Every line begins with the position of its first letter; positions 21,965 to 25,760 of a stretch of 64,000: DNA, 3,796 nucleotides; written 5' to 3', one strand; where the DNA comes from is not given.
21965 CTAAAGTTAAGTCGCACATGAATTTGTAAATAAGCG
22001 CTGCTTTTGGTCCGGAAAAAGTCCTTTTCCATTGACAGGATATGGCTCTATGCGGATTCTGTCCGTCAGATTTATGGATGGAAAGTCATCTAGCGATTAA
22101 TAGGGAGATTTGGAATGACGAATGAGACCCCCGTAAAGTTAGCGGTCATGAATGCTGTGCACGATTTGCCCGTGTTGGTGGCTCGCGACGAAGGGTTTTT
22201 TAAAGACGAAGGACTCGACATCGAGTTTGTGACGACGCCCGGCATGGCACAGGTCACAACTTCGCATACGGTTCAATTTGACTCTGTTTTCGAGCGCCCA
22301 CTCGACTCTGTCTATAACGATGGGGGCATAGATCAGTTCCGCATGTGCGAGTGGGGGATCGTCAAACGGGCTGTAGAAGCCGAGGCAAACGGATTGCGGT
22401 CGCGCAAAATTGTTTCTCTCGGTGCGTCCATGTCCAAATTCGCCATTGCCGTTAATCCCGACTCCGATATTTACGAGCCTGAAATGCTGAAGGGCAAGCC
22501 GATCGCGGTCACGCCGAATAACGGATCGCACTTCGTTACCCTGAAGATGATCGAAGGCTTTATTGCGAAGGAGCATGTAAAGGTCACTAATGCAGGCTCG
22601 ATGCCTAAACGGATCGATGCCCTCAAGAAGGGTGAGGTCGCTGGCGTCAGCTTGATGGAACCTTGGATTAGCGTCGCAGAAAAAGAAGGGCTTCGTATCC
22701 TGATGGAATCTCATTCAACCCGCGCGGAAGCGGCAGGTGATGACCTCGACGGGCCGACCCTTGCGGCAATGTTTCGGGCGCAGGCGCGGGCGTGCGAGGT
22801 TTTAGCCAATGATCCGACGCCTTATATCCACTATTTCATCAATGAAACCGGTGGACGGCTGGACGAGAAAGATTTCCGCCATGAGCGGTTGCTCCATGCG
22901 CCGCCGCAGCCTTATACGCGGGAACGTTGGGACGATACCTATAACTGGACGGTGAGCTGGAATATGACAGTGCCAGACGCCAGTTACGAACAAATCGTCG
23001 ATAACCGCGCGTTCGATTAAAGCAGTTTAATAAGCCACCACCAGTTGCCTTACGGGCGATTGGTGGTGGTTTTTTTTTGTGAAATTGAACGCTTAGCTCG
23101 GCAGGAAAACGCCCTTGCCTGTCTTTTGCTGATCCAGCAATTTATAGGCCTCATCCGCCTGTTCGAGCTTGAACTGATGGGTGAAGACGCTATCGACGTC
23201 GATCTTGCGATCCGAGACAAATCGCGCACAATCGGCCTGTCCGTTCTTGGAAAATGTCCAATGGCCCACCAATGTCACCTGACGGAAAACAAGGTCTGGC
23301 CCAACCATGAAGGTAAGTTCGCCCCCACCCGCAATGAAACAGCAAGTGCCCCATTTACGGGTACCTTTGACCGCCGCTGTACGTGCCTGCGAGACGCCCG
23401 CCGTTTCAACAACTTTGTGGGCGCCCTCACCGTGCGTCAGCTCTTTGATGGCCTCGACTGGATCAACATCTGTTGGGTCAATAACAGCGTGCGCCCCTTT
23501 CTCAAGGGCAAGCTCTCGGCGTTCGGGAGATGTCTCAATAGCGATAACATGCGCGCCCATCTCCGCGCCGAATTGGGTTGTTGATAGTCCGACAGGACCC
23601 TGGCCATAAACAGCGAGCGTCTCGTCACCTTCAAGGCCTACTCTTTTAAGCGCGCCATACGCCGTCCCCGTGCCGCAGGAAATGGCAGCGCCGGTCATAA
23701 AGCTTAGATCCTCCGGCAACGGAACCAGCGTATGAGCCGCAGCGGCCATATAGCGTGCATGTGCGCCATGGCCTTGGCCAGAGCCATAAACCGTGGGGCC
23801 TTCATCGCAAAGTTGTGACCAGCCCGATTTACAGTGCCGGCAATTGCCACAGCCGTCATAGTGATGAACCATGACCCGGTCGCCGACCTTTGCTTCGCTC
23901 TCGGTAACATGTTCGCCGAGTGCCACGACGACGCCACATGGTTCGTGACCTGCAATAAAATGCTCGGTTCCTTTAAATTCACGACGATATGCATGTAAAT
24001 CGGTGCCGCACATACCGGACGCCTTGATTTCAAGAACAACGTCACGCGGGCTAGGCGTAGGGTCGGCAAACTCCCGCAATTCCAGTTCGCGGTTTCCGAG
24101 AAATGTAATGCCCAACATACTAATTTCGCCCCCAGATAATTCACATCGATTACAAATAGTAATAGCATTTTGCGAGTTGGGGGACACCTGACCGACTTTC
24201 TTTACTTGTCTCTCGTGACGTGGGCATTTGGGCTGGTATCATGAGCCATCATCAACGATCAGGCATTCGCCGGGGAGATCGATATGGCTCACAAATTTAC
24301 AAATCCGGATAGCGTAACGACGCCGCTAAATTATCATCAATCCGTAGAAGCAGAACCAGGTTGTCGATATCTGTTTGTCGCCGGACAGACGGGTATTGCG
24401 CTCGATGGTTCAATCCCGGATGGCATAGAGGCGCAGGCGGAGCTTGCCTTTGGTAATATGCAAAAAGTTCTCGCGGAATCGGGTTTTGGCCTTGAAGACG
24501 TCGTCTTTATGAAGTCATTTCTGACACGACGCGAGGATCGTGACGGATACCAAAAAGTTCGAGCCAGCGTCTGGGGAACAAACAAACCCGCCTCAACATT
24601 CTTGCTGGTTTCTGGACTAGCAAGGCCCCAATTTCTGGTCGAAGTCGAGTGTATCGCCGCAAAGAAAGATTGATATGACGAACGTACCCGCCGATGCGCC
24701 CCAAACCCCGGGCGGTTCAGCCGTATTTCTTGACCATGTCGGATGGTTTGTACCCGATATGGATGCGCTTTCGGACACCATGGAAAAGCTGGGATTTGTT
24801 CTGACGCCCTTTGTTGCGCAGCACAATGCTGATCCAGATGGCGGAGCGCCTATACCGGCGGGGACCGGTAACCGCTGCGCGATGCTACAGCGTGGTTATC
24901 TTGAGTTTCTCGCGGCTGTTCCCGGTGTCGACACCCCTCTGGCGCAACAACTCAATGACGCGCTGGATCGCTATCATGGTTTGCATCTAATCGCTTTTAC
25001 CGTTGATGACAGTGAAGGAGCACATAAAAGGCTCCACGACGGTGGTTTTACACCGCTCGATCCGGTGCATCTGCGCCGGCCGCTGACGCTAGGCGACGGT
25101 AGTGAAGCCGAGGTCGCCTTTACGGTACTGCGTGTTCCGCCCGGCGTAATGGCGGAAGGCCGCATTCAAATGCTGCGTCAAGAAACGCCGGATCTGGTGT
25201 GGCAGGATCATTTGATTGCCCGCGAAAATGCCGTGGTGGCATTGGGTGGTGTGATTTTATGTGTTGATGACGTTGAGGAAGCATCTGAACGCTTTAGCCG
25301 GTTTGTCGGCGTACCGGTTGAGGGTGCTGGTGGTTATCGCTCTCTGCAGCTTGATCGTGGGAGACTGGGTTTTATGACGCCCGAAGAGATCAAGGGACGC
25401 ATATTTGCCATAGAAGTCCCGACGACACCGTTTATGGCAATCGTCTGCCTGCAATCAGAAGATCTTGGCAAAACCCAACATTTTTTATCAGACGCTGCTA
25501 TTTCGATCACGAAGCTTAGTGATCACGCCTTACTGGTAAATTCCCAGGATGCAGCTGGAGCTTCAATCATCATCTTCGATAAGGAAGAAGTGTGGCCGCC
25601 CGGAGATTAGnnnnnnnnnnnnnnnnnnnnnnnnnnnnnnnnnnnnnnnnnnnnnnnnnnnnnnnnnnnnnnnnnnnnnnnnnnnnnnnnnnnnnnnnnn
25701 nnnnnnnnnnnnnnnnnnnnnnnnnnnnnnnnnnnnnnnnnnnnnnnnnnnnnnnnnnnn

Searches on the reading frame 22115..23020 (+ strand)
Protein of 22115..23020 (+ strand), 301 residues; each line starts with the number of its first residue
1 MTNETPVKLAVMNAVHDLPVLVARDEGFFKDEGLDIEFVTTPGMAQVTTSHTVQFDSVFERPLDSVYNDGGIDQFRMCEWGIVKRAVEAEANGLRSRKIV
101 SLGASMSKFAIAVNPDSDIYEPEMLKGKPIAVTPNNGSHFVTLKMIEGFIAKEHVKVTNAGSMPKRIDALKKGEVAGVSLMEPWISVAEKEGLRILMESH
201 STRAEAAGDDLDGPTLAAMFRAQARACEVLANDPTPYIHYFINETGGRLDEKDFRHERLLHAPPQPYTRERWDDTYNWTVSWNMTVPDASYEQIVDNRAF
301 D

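Call 3: search_protein_families(library=pfam, proteins=[window:22115-23020:+], max_evalue=1)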
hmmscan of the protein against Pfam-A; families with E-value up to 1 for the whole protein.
window:22115-23020:+ (301 aa): 3 families
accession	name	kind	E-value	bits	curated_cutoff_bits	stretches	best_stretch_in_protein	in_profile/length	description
PF09084.16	NMT1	-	3e-08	34.3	20.5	2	18-48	5-35/216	NMT1/THI5 like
PF13379.11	NMT1_2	-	1.2e-07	32.3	24.7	2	3-47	4-48/252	NMT1-like family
PF12974.12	Phosphonate-bd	-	0.0047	16.8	27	1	102-199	80-187/242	ABC transporter, phosphonate, periplasmic substrate-binding protein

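Call 4: search_protein_families(library=ncbifam, proteins=[window:22115-23020:+], max_evalue=1)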
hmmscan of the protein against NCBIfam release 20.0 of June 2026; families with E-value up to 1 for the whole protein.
window:22115-23020:+ (301 aa): 4 families
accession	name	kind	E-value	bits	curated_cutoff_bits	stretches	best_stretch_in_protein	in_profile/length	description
TIGR01728.1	SsuA_fam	subfamily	1e-10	41.3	163.5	2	87-201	63-178/290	aliphatic sulfonate ABC transporter substrate-binding protein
NF040735.1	SBP_SaoX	equivalog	2.3e-05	23.6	300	1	117-204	89-179/330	ABC transporter substrate-binding subunit SaoX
TIGR01729.1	taurine_ABC_bnd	equivalog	0.0017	17.9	304.25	1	110-204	83-176/300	taurine ABC transporter substrate-binding protein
NF008553.0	PRK11480.1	equivalog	0.011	15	490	1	116-200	111-194/320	taurine ABC transporter substrate-binding protein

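Call 38: search_solved_structures(query=window:22115-23017:+, max_evalue=0.001)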
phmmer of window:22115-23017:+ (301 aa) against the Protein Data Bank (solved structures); distinct sequences matched with E-value up to 0.001: 1.
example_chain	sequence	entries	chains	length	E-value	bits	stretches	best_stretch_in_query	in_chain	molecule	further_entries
3qsl_A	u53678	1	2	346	7.1e-06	28.8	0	14-202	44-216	Putative exported protein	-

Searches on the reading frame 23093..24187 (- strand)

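Call 3: search_protein_families(library=pfam, proteins=[window:23093-24187:-], max_evalue=1)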
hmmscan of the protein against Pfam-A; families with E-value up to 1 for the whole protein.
window:23093-24187:- (364 aa): 7 families
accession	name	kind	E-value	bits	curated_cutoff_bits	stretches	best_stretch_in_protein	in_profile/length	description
PF00107.32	ADH_zinc_N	-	1.3e-24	87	31.8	1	198-314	1-117/129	Zinc-binding dehydrogenase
PF08240.17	ADH_N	-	6.6e-24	84.6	23.5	1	47-159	2-104/104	Alcohol dehydrogenase GroES-like domain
PF13602.12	ADH_zinc_N_2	-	6.6e-06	27.5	27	1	231-356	2-128/134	Zinc-binding dehydrogenase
PF02254.24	TrkA_N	-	0.025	15.3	23.8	1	192-240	2-51/116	TrkA-N domain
PF16450.11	Prot_ATP_ID_OB_C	-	0.081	13.2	23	1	86-108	23-45/56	Proteasomal ATPase OB C-terminal domain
PF02826.25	2-Hacid_dh_C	-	0.087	12.6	25.1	1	188-231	36-79/178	D-isomer specific 2-hydroxyacid dehydrogenase, NAD binding domain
PF01262.27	AlaDh_PNT_C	-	0.1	12.4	23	1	189-229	29-69/214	Alanine dehydrogenase/PNT, C-terminal domain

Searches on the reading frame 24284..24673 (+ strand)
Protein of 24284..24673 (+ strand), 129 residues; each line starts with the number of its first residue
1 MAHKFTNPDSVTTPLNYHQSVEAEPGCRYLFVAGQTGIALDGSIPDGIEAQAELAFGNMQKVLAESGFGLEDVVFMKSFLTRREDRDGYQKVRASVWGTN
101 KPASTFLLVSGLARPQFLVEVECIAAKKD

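Call 3: search_protein_families(library=pfam, proteins=[window:24284-24673:+], max_evalue=1)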
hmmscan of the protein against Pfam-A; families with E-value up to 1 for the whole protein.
window:24284-24673:+ (129 aa): 1 family
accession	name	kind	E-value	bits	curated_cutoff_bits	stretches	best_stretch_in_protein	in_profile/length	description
PF01042.26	Ribonuc_L-PSP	-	3.3e-18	66.3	27.3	1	17-126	11-120/121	Endoribonuclease L-PSP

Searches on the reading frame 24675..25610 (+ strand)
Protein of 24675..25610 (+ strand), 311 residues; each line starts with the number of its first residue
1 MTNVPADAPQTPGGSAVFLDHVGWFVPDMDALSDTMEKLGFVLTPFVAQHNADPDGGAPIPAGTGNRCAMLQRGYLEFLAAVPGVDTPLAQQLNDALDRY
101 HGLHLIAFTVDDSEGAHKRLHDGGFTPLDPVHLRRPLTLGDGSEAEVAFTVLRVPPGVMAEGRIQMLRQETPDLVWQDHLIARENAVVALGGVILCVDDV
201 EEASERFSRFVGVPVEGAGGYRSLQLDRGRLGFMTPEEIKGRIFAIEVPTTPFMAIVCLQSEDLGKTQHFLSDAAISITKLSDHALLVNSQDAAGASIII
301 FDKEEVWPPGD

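Call 3: search_protein_families(library=pfam, proteins=[window:24675-25610:+], max_evalue=1)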
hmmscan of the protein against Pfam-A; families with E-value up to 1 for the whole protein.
window:24675-25610:+ (311 aa): 3 families
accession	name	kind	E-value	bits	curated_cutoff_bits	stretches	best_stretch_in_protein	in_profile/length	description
PF13468.12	Glyoxalase_3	-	4.8e-22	79.3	25.1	1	19-209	1-174/176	Glyoxalase-like domain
PF13669.12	Glyoxalase_4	-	3.9e-08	34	27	1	20-129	1-95/109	Glyoxalase/Bleomycin resistance protein/Dioxygenase superfamily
PF00903.31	Glyoxalase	-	1.4e-05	25.9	20.6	1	19-130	2-98/121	Glyoxalase/Bleomycin resistance protein/Dioxygenase superfamily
